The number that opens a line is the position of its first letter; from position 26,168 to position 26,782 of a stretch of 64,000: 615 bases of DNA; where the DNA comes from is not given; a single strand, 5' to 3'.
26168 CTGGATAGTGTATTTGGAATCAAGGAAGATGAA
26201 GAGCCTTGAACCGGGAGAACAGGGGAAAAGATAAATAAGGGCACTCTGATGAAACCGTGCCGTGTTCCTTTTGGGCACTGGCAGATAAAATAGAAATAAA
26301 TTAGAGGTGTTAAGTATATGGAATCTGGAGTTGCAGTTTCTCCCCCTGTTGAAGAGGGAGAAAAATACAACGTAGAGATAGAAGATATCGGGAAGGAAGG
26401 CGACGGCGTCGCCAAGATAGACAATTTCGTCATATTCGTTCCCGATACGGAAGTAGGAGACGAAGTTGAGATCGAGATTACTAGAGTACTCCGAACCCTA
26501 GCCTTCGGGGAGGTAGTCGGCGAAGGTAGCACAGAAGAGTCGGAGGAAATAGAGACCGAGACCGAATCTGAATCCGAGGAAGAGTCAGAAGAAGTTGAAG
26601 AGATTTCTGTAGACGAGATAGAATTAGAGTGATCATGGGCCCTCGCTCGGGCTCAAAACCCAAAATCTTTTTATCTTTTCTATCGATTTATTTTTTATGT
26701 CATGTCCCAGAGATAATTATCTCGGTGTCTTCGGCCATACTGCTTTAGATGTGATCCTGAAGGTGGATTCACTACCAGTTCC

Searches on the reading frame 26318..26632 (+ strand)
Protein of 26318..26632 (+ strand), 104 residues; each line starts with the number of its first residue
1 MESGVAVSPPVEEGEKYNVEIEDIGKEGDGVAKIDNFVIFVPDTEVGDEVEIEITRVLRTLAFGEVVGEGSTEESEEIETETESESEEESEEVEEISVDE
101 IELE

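Call 27: search_protein_families(library=pfam, proteins=[window:26318-26632:+], max_evalue=0.0001)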
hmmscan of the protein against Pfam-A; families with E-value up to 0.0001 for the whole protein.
window:26318-26632:+ (104 aa): 1 family
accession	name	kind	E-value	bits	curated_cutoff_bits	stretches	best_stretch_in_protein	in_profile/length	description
PF01938.26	TRAM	-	1.8e-16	60.2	21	1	10-67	1-61/61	TRAM domain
